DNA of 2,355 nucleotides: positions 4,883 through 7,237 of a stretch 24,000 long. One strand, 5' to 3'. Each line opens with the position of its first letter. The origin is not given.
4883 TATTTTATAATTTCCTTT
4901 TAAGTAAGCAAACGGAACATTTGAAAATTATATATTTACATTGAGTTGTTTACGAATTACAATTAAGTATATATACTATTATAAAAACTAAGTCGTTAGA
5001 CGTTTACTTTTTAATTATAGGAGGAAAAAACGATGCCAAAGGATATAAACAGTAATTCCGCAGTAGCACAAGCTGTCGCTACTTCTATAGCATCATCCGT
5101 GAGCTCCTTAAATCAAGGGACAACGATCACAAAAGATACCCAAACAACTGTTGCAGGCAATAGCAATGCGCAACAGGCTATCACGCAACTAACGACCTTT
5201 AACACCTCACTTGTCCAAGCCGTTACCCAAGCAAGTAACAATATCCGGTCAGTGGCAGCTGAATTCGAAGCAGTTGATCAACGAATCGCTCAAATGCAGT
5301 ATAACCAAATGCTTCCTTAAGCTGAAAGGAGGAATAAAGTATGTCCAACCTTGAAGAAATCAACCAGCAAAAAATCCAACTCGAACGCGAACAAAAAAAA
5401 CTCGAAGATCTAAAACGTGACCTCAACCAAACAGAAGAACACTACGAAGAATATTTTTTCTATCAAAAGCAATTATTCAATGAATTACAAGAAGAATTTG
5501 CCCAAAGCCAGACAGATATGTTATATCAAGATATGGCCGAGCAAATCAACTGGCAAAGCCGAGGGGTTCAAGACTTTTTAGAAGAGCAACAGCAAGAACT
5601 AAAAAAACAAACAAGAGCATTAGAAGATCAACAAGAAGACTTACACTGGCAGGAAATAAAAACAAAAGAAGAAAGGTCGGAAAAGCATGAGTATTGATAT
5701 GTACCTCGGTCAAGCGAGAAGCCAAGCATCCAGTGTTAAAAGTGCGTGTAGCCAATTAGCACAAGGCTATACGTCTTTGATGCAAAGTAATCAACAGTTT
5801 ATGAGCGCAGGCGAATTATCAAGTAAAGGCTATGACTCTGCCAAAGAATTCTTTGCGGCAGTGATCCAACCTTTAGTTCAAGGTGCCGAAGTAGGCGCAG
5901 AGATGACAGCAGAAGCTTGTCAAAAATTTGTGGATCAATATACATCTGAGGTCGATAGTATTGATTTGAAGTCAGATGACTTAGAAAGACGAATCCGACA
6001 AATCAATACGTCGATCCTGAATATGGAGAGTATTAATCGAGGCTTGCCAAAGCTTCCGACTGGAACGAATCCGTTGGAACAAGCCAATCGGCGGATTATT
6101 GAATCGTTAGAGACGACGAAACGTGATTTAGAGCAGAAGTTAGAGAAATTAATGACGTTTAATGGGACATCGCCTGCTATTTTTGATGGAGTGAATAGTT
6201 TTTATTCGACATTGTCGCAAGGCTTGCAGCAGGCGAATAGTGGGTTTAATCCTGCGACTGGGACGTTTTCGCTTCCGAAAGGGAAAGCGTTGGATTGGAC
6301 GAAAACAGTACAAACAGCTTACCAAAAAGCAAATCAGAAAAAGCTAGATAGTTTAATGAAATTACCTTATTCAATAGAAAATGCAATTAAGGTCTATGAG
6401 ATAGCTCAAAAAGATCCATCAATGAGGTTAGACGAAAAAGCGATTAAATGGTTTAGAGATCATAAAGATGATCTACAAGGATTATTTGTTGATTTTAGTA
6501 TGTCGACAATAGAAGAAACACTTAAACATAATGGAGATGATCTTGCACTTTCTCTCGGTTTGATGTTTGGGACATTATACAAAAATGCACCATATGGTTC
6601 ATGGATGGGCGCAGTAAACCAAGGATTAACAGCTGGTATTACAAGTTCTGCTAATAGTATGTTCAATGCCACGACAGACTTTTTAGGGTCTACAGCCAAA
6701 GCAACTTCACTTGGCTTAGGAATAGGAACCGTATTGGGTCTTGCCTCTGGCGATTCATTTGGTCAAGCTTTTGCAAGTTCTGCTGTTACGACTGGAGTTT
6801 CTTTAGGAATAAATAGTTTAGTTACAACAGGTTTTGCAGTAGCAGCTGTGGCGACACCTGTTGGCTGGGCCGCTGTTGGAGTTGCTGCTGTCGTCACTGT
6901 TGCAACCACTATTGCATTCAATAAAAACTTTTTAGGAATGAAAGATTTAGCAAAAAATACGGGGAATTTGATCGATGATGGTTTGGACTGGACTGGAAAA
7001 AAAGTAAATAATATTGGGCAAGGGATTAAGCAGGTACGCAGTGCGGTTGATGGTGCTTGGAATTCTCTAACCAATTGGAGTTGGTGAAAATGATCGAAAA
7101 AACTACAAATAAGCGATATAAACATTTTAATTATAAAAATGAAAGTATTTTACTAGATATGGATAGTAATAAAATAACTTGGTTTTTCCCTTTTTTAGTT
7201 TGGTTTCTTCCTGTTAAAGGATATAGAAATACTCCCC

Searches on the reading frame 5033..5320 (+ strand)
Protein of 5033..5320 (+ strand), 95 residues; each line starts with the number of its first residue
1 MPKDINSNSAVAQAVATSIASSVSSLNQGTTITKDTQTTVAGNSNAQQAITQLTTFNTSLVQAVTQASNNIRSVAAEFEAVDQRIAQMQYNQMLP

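Call 4: search_protein_families(library=pfam, proteins=[window:5033-5320:+], max_evalue=0.1)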
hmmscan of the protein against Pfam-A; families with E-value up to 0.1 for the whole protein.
window:5033-5320:+ (95 aa): 6 families
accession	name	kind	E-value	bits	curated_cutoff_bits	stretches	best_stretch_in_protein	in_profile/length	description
PF10824.14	T7SS_ESX_EspC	-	0.012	16.5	23.5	1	2-87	9-96/100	Excreted virulence factor EspC, type VII ESX diderm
PF01548.23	DEDD_Tnp_IS110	-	0.014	15.6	29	1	35-74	110-149/155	Transposase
PF11902.13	DUF3422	-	0.019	14.6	25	1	14-91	207-283/418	Protein of unknown function (DUF3422)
PF06013.18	WXG100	-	0.079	13.7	27.3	0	4-83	8-86/86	Proteins of 100 residues with WXG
PF23353.1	BBS2_hp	-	0.083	13.4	27.7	0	5-87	14-95/98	BBS2 hairpin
PF14479.11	HeLo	-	0.085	13.1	23.2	1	16-84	129-198/205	Prion-inhibition and propagation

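Call 5: search_protein_families(library=ncbifam, proteins=[window:5033-5320:+], max_evalue=0.1)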
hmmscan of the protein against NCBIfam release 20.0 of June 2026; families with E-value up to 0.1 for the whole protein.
window:5033-5320:+ (95 aa): 5 families
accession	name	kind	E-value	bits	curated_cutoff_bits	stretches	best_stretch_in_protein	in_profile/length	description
TIGR04197.1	T7SS_SACOL2603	subfamily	1.6e-23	83.1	26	1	5-88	1-84/85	TIGR04197 family type VII secretion effector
NF033542.1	transpos_IS110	equivalog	0.0017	17.5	140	1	37-80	110-153/343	IS110 family RNA-guided transposase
TIGR02559.1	HrpB7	equivalog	0.013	15.9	134.4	1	9-89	28-113/158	type III secretion protein HrpB7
NF047388.1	SA1320_fam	subfamily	0.019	13.4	230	1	13-90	493-563/644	SA1320 family protein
TIGR02978.1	phageshock_pspC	equivalog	0.035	14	104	1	55-89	70-104/121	envelope stress response membrane protein PspC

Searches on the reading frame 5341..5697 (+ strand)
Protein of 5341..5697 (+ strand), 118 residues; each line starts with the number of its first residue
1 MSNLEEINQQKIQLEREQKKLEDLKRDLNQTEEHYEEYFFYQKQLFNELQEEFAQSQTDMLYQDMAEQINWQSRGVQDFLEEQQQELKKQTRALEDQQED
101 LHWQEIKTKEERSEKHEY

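Call 4: search_protein_families(library=pfam, proteins=[window:5341-5697:+], max_evalue=0.1)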
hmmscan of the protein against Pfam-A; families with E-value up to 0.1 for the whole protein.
window:5341-5697:+ (118 aa): 2 families
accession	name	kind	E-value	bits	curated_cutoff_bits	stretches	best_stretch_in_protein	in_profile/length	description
PF13125.11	DUF3958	-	6.4e-11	43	26.3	1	3-102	2-101/107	Protein of unknown function (DUF3958)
PF08702.15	Fib_alpha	-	0.0096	16.6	29.9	1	18-102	34-119/143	Fibrinogen alpha/beta chain family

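Call 5: search_protein_families(library=ncbifam, proteins=[window:5341-5697:+], max_evalue=0.1)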
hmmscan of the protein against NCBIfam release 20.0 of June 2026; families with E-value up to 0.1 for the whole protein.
window:5341-5697:+ (118 aa): 2 families
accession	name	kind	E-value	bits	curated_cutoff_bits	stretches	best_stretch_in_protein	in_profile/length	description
NF038350.1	taxis_HmpF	equivalog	0.018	13.4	200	1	5-112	148-259/553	pilus motility taxis protein HmpF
TIGR00134.1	gatE_arch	equivalog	0.079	11.2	319.55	1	18-103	435-520/622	Glu-tRNA(Gln) amidotransferase subunit GatE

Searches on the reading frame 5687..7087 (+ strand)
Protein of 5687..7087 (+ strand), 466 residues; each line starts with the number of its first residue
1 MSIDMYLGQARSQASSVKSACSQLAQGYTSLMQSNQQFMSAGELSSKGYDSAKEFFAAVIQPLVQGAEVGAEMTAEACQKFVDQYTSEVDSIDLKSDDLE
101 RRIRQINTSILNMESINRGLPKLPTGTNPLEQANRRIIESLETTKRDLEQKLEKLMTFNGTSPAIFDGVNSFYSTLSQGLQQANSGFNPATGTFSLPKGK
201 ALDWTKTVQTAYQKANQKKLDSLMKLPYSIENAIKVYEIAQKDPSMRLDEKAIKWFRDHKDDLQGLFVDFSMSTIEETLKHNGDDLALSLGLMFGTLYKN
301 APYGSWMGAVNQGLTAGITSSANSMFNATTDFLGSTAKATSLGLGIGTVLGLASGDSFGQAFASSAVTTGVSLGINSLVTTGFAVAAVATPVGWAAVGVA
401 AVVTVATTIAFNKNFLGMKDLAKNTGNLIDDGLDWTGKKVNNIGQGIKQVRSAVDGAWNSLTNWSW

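Call 4: search_protein_families(library=pfam, proteins=[window:5687-7087:+], max_evalue=0.1)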
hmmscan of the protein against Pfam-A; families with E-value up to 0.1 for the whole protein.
window:5687-7087:+ (466 aa): 3 families
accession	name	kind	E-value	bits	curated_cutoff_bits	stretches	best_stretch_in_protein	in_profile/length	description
PF04740.18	LXG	-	0.017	15.4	26.5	1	11-184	9-190/202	LXG domain of WXG superfamily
PF07889.17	DUF1664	-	0.022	15.2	34.6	0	51-114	59-121/124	Protein of unknown function (DUF1664)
PF11932.13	DUF3450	-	0.034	13.9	32.6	1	74-156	24-106/241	Protein of unknown function (DUF3450)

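Call 5: search_protein_families(library=ncbifam, proteins=[window:5687-7087:+], max_evalue=0.1)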
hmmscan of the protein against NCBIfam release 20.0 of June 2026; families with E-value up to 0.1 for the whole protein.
window:5687-7087:+ (466 aa): 4 families
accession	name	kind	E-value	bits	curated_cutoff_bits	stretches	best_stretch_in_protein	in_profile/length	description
TIGR04527.1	mycoplas_twoTM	subfamily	0.0055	16.4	125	1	79-189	57-172/248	MG_279/MG_280 family protein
NF045487.1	ASRP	equivalog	0.017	13.8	300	1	72-155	316-395/593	archaea-specific SMC-related protein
NF041034.1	Rad50_Sulf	equivalog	0.02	12.8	1000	1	70-159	430-516/872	DNA double-strand break repair ATPase Rad50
NF049853.1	WD_0736_fam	equivalog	0.027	15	80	0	360-427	10-72/100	WD_0736 family protein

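Call 9: find_encoding_contigs(protein=window:5687-7087:+, flank=10000, max_places=10)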
Protein window:5687-7087:+ (466 aa): no gene with exactly this product is on record in the collection.

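Call 10: find_homologous_proteins(query=window:5687-7087:+, max_evalue=0.001)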
Query window:5687-7087:+ (466 aa): 42 proteins with E <= 0.001 among 8000 candidates.
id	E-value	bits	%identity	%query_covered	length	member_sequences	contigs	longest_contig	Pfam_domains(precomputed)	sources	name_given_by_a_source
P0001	7.8e-255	863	84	100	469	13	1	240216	-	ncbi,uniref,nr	ncbi:hypothetical protein JZO78_04990 [Enterococcus ureilyticus]|uniref:hypothetical protein n=1 Tax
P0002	5.0e-241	818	82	100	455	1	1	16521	-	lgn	-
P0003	1.9e-208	711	77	88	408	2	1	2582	-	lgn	-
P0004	7.7e-181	620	72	85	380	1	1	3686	-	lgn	-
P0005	5.5e-149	515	58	100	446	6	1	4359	-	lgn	-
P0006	4.3e-145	502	56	100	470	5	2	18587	-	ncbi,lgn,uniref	ncbi:hypothetical protein [Enterococcus rotai]|uniref:hypothetical protein n=1 Tax=Enterococcus rota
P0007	7.6e-144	498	58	100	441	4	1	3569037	-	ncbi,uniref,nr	ncbi:hypothetical protein [Candidatus Enterococcus lemimoniae]|uniref:LXG domain-containing protein 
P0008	4.6e-142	492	57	96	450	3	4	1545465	-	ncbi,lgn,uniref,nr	ncbi:hypothetical protein UAY_00976 [Enterococcus moraviensis ATCC BAA-383]|uniref:LXG domain-contai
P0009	7.6e-142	491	56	99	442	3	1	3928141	-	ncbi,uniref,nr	ncbi:hypothetical protein ATZ33_01290 [Enterococcus silesiacus]|uniref:LXG domain-containing protein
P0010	2.8e-141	489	56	96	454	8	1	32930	-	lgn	-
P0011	2.5e-140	486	49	99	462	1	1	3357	PF04740.19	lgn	-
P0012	5.2e-131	455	47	100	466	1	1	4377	PF04740.19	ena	-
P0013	4.2e-126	439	77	59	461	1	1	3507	-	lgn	-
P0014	1.0e-125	438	49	100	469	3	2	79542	-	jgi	jgi:cell division protein FtsB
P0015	4.2e-123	429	50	96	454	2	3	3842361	-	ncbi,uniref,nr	ncbi:hypothetical protein [Enterococcus wangshanyuanii]|uniref:Transposase n=1 Tax=Enterococcus wang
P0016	9.3e-122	425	45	97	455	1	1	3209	PF04740.19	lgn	-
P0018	1.0e-113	398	43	99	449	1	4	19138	PF04740.19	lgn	-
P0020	3.4e-105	370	42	99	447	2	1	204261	PF04740.19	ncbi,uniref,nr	ncbi:T7SS effector LXG polymorphic toxin [Enterococcus sp. BWR-S5]|uniref:T7SS effector LXG polymorp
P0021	6.1e-102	360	44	98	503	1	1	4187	PF04740.19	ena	-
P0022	7.3e-102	359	42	100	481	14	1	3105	PF04740.19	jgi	jgi:hypothetical protein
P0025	7.0e-59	218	32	100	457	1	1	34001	PF04740.19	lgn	-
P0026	1.2e-58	217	32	100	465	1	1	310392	PF04740.19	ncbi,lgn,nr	ncbi:TPA: transposase [Staphylococcus aureus]|nr:transposase [Staphylococcus aureus] HCY6587552.1 tr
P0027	1.3e-58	217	33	100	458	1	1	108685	PF04740.19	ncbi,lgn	ncbi:TPA: T7SS effector LXG polymorphic toxin [Staphylococcus aureus]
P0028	1.8e-58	216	32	100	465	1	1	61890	PF04740.19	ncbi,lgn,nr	ncbi:TPA: transposase [Staphylococcus aureus]|nr:transposase [Staphylococcus aureus]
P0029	2.3e-58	216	32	100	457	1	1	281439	PF04740.19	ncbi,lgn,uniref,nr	ncbi:T7SS effector LXG polymorphic toxin [Staphylococcus aureus]|uniref:T7SS effector LXG polymorphi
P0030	2.7e-58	216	32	100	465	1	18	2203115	PF04740.19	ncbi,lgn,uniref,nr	ncbi:T7SS effector LXG polymorphic toxin [Staphylococcus aureus]|uniref:T7SS effector LXG polymorphi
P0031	1.1e-57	214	32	100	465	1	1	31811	PF04740.19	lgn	-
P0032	6.5e-57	211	32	98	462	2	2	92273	PF04740.19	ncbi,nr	ncbi:TPA: transposase, partial [Staphylococcus aureus]|nr:transposase [Staphylococcus aureus] HDE010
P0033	9.5e-56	207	32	100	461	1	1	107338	PF04740.19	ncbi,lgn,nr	ncbi:TPA: transposase [Staphylococcus aureus]|nr:transposase [Staphylococcus aureus]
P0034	2.0e-55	206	32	100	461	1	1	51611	PF04740.19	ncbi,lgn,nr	ncbi:TPA: transposase [Staphylococcus aureus]|nr:transposase [Staphylococcus aureus]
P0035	1.4e-50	190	31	92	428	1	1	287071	PF04740.19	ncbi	ncbi:T7SS effector LXG polymorphic toxin, partial [Staphylococcus aureus]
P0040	1.3e-32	131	28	100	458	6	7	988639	PF04740.19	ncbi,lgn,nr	ncbi:hypothetical protein HCX57_00395 [Listeria welshimeri]|nr:hypothetical protein [Listeria welshi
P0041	4.5e-13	67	28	51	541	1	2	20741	PF04740.19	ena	-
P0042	4.6e-7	47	32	24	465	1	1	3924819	PF04740.19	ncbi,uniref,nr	ncbi:T7SS effector LXG polymorphic toxin [Lentibacillus sp. Marseille-P4043]|uniref:T7SS effector LX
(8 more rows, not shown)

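Call 15: find_related_loci(query=A2, collection=genome_contigs, flank=10000)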
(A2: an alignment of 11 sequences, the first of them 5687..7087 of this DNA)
Query A2 (466 aa) in genome_contigs; peptide patterns used: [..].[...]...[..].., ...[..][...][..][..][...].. (x = any residue, [..] = any of these).
26 stretches matched a pattern; 14 encode a relative of the query (tblastn E <= 1e-3); 14 distinct loci.
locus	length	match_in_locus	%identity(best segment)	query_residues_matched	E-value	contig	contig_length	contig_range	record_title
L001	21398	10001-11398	97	1-466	0e+0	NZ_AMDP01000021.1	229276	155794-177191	Enterococcus sp. 5H Contig00021, whole genome shotgun sequence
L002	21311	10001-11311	57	1-447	6e-154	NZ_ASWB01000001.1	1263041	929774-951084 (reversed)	Enterococcus moraviensis ATCC BAA-383 acOtp-supercont2.1, whole genome shotgun sequence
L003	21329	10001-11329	56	1-449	3e-152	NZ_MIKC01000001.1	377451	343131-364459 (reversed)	Enterococcus ureilyticus strain LMG 26676 1, whole genome shotgun sequence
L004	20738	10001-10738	69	1-248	8e-111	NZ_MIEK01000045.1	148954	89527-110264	Enterococcus rivorum strain LMG 25899 5, whole genome shotgun sequence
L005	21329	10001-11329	42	3-465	6e-108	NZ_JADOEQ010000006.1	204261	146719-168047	Enterococcus sp. BWR-S5 contig6, whole genome shotgun sequence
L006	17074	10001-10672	73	1-226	4e-105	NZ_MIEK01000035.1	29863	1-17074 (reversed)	Enterococcus rivorum strain LMG 25899 40, whole genome shotgun sequence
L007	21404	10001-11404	33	1-466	3e-63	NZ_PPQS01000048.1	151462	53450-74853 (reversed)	Staphylococcus schweitzeri strain DSM 28300 DSM28300_c73, whole genome shotgun sequence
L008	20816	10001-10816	34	1-255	3e-42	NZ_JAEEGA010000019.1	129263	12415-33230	Vagococcus allomyrinae strain BWB3-3 contig19, whole genome shotgun sequence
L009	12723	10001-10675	36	1-214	5e-33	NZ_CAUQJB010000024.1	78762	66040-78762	MAG: uncultured Vagococcus sp. isolate ERR9968721_bin.21_MetaWRAP_v1.3_MAG ERZ21616006.118, whole genome shotgun sequenc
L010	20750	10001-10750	34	1-239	6e-33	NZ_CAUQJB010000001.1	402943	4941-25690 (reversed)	MAG: uncultured Vagococcus sp. isolate ERR9968721_bin.21_MetaWRAP_v1.3_MAG ERZ21616006.5, whole genome shotgun sequence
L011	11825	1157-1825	35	1-212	3e-31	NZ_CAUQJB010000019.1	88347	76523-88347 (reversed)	MAG: uncultured Vagococcus sp. isolate ERR9968721_bin.21_MetaWRAP_v1.3_MAG ERZ21616006.98, whole genome shotgun sequence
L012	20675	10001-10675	35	1-214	9e-31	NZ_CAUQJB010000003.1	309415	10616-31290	MAG: uncultured Vagococcus sp. isolate ERR9968721_bin.21_MetaWRAP_v1.3_MAG ERZ21616006.8, whole genome shotgun sequence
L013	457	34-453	40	27-166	2e-29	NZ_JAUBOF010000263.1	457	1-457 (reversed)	Rhodococcus indonesiensis strain CSLK01-03 NODE_263_length_457_cov_0.751515, whole genome shotgun sequence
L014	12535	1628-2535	44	1-286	5e-23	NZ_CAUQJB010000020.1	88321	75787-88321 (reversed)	MAG: uncultured Vagococcus sp. isolate ERR9968721_bin.21_MetaWRAP_v1.3_MAG ERZ21616006.99, whole genome shotgun sequence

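Call 22: search_protein_families(library=pfam, proteins=[L004:9974-11383:+, L006:9974-11515:+, L002:10001-11353:+], max_evalue=0.01)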
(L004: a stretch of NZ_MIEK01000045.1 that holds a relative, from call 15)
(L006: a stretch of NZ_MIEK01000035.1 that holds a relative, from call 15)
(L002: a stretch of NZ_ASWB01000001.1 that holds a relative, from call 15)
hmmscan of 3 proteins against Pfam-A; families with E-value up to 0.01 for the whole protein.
L004:9974-11383:+ (469 aa): 2 families
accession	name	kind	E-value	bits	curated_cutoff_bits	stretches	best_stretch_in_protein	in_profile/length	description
PF04740.18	LXG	-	0.00058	20.2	26.5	1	24-195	13-192/202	LXG domain of WXG superfamily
PF11932.13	DUF3450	-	0.0088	15.8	32.6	0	83-165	24-106/241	Protein of unknown function (DUF3450)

L006:9974-11515:+ (513 aa): 2 families
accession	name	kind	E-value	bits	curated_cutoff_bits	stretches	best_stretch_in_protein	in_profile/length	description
PF14436.11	EndoU_bacteria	-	7.6e-18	65.6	25.3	1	375-500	3-128/129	Bacterial EndoU nuclease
PF04740.18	LXG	-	0.00018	21.9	26.5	1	21-195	10-192/202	LXG domain of WXG superfamily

L002:10001-11353:+ (450 aa): 1 family
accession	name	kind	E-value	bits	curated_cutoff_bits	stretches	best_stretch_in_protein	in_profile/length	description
PF04740.18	LXG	-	0.0022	18.4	26.5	0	11-183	9-189/202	LXG domain of WXG superfamily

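Call 26: search_solved_structures(query=window:5687-7087:+, max_evalue=1)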
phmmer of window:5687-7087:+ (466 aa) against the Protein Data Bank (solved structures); distinct sequences matched with E-value up to 1: 1.
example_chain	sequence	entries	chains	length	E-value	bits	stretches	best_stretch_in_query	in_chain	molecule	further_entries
4yxx_A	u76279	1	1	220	0.51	12.2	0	202-244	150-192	dTor_6x35L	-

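Call 31: find_encoding_contigs(protein=P0002, flank=10000, max_places=3)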
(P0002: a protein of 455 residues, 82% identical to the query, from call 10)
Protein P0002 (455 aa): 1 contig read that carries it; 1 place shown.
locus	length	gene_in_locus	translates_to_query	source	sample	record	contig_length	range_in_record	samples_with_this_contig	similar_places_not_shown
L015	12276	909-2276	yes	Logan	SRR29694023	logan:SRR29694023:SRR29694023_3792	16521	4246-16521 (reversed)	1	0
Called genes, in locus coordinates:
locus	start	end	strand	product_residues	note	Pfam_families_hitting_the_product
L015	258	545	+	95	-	-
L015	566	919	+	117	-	PF13125:DUF3958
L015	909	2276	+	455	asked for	-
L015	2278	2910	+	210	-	PF04276:DUF443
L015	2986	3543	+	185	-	-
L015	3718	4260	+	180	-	-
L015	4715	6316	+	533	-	PF00145:DNA_methylase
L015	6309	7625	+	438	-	-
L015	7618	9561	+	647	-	PF04851:ResIII, PF00176:SNF2-rel_dom, PF00271:Helicase_C (weak)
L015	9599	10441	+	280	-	PF13020:NOV_C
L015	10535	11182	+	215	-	-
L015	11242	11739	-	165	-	-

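Call 32: find_encoding_contigs(protein=P0001, flank=10000, max_places=3)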
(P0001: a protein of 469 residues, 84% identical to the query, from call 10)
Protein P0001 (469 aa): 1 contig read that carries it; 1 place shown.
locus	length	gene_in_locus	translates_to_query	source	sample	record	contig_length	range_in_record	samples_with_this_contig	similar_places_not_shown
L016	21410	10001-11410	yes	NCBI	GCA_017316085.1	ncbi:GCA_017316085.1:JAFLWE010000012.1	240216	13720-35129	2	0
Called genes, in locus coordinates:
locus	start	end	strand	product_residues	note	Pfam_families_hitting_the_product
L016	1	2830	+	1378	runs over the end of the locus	PF20585:Pectate_lyase_5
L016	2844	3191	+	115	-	-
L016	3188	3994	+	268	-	PF13731:WxL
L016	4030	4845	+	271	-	PF13731:WxL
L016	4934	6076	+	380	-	PF06030:WxLIP_PGBD, PF06280:fn3_5 (weak), PF11797:WxLIP_HBD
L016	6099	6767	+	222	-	-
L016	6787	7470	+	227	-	PF10502:Peptidase_S26, PF00717:Peptidase_S24 (faint)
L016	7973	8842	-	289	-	-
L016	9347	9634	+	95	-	-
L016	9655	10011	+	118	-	PF13125:DUF3958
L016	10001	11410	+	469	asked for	-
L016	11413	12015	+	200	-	PF04276:DUF443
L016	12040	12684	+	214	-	PF04276:DUF443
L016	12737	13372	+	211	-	PF04276:DUF443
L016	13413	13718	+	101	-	PF13780:DUF4176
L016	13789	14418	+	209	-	PF04276:DUF443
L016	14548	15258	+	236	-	PF04276:DUF443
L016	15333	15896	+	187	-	-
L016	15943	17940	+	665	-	PF07693:KAP_NTPase (weak), PF13401:AAA_22 (faint)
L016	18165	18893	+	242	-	PF14511:RE_EcoO109I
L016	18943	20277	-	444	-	PF00145:DNA_methylase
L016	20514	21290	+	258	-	-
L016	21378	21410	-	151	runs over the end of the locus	-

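Call 73: search_protein_families(library=pfam, proteins=[L016:7973-8842:-], max_evalue=0.01)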
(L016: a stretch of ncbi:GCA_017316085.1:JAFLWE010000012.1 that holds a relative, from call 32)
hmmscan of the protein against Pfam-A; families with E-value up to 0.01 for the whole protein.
L016:7973-8842:- (289 aa): 0 families

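Call 93: list_cluster_members(proteins=[P0030, P0051])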
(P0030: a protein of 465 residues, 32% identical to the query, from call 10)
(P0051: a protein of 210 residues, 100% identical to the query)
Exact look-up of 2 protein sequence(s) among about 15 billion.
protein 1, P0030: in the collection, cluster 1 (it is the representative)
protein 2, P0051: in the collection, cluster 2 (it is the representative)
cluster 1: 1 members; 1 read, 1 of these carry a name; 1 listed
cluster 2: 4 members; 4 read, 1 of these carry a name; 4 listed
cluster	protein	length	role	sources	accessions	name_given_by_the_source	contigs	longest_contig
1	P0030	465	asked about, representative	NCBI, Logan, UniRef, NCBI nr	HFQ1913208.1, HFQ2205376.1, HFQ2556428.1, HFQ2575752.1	T7SS effector LXG polymorphic toxin [Staphylococcus aureus] | T7SS effector LXG polymorphic toxin n=1 Tax=Staphylococcus aureus TaxID=1280 ...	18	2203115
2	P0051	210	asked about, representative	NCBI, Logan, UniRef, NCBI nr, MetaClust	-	-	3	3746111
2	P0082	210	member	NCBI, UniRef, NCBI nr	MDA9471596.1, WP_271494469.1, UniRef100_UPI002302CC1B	DUF443 family protein [Enterococcus sp. 5H] | DUF443 family protein n=1 Tax=Enterococcus sp. 5H TaxID=1229490 RepID=UPI002302CC1B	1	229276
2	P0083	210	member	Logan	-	-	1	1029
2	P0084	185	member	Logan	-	-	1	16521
